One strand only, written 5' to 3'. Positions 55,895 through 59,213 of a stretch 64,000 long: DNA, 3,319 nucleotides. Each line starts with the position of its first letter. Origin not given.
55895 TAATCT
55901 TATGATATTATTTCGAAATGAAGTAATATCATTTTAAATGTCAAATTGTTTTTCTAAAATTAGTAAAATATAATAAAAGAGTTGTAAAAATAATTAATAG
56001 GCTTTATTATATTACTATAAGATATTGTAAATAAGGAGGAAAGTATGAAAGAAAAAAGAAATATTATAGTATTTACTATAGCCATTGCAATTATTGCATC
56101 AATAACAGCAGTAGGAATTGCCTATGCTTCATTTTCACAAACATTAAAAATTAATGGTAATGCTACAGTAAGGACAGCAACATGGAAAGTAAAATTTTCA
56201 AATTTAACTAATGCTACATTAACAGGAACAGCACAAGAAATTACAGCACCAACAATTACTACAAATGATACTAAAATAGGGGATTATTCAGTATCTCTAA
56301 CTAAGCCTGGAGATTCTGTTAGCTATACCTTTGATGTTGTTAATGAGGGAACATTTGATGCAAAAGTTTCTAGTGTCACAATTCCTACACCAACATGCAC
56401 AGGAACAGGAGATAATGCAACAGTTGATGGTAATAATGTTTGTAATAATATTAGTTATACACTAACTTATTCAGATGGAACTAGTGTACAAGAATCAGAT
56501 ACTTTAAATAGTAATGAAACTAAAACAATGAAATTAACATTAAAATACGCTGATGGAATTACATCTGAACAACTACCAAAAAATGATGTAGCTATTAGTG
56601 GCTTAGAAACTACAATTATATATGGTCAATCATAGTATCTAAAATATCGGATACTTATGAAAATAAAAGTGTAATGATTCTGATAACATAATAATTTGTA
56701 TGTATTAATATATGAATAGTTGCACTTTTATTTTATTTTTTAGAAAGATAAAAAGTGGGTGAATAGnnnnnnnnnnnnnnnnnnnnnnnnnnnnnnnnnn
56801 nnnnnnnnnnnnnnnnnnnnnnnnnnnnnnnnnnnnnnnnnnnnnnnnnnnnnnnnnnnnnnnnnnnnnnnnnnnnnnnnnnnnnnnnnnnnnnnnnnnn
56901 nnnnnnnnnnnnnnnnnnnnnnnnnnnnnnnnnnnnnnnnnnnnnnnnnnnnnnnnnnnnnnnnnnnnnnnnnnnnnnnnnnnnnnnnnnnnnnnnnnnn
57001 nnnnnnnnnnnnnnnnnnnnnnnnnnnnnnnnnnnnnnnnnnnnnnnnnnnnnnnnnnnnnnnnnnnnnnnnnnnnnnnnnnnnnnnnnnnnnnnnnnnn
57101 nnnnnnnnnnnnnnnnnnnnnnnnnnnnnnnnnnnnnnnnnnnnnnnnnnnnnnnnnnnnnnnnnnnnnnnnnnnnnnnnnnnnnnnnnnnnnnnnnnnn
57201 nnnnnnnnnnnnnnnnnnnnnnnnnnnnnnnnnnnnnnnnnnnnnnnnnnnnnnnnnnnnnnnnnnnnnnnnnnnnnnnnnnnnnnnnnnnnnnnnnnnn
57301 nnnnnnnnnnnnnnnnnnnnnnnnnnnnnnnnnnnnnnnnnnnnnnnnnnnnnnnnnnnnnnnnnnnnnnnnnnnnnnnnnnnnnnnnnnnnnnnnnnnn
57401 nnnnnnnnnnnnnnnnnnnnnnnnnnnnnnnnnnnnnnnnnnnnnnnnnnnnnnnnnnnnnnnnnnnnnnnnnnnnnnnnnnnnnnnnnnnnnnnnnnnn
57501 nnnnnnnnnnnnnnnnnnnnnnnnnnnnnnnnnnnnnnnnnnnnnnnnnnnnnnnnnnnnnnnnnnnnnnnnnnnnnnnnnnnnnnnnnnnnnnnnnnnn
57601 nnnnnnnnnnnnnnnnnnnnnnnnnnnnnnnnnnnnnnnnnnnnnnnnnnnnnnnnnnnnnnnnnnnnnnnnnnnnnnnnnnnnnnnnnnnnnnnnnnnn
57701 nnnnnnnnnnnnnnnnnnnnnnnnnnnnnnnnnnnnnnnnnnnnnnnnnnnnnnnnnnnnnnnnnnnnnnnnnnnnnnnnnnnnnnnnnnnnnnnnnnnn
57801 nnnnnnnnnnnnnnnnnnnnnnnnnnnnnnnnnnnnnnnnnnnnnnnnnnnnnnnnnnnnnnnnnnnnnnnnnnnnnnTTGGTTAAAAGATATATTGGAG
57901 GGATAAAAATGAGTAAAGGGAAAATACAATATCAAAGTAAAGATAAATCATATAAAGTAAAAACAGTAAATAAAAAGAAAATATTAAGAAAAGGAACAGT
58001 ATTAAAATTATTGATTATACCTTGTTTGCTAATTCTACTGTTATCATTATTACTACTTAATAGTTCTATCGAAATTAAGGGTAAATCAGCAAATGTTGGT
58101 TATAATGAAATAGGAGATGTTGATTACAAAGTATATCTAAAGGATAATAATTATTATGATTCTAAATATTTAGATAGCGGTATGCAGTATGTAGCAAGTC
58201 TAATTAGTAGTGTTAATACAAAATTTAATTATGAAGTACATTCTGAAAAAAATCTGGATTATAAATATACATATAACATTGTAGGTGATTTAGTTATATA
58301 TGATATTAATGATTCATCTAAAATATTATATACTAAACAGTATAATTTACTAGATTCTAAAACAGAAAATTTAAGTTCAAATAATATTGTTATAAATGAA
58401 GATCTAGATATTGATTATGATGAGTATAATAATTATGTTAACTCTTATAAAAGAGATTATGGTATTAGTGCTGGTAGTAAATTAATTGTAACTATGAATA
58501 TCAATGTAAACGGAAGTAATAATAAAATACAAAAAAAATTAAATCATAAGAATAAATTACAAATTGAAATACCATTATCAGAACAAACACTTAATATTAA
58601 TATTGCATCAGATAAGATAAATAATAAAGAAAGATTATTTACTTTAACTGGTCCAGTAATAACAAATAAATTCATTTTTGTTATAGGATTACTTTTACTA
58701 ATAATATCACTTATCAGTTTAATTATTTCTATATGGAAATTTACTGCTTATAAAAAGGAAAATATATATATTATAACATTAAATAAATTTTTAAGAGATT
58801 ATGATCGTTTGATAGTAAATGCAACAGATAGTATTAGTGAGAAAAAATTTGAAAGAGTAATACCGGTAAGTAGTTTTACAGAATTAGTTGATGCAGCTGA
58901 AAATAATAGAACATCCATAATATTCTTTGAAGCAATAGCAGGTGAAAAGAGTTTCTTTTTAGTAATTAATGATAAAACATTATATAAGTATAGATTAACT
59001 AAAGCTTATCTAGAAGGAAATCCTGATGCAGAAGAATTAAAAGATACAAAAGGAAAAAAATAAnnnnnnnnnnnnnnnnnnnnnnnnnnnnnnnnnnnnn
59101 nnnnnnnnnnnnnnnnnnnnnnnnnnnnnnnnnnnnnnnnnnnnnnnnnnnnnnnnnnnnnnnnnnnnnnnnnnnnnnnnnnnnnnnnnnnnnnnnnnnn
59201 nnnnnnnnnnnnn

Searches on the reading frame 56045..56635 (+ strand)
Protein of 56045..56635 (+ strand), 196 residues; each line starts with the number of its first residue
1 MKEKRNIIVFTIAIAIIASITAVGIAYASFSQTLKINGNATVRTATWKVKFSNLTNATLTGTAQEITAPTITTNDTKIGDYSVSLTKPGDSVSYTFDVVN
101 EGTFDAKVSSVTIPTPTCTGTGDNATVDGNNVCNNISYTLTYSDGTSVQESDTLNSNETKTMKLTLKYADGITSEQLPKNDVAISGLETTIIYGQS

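Call 4: search_protein_families(library=pfam, proteins=[window:56045-56635:+], max_evalue=0.1)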
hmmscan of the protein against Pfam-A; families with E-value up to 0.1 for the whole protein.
window:56045-56635:+ (196 aa): 3 families
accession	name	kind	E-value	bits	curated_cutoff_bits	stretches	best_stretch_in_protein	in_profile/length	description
PF12389.13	Peptidase_M73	-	0.024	14.9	22.5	1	73-119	47-89/196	Camelysin metallo-endopeptidase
PF11589.14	DUF3244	-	0.032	14.7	25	0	19-98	16-96/96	Domain of unknown function (DUF3244)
PF22544.2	HYDIN_VesB_CFA65-like_Ig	-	0.063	14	25.5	0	84-167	13-98/100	HYDIN/CFA65/VesB-like, Ig-like domain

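Call 5: search_protein_families(library=ncbifam, proteins=[window:56045-56635:+], max_evalue=0.1)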
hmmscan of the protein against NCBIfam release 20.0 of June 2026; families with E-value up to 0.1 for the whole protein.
window:56045-56635:+ (196 aa): 0 families

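Call 40: search_protein_families(library=phrogs, proteins=[window:56045-56632:+], max_evalue=0.1)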
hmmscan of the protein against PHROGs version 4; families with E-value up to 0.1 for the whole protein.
window:56045-56632:+ (196 aa): 1 family
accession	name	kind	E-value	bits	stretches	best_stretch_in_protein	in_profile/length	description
phrog_9563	-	unknown function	0.047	14.8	1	8-47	4-42/85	-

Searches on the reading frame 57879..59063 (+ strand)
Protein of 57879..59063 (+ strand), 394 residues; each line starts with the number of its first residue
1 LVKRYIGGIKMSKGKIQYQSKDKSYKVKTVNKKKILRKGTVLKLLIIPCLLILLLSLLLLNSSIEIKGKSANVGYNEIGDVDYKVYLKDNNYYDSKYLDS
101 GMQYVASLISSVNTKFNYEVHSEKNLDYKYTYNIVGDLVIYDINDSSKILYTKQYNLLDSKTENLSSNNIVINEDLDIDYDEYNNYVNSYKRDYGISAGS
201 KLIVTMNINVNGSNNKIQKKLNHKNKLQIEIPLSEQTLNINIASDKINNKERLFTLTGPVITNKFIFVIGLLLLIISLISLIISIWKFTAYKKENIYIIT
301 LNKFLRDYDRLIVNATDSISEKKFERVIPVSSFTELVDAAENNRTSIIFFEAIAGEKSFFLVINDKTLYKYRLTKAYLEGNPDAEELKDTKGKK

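Call 4: search_protein_families(library=pfam, proteins=[window:57879-59063:+], max_evalue=0.1)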
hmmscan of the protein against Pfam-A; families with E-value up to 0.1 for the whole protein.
window:57879-59063:+ (394 aa): 2 families
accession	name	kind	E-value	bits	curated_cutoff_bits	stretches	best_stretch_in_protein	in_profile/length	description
PF17231.7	DUF5305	-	2.3e-20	73.4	29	1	151-371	1-217/217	Family of unknown function (DUF5305)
PF20990.2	DUF2207_C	-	0.0078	16.4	33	1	18-311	116-216/247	Predicted membrane protein (DUF2207) C-terminal domain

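Call 5: search_protein_families(library=ncbifam, proteins=[window:57879-59063:+], max_evalue=0.1)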
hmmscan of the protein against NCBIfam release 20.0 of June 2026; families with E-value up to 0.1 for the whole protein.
window:57879-59063:+ (394 aa): 0 families

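Call 40: search_protein_families(library=phrogs, proteins=[window:57879-59060:+], max_evalue=0.1)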
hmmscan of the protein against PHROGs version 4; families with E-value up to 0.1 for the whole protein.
window:57879-59060:+ (394 aa): 1 family
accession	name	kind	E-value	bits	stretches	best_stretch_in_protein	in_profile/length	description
phrog_5825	-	unknown function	0.00044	20.9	1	206-253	1-45/208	-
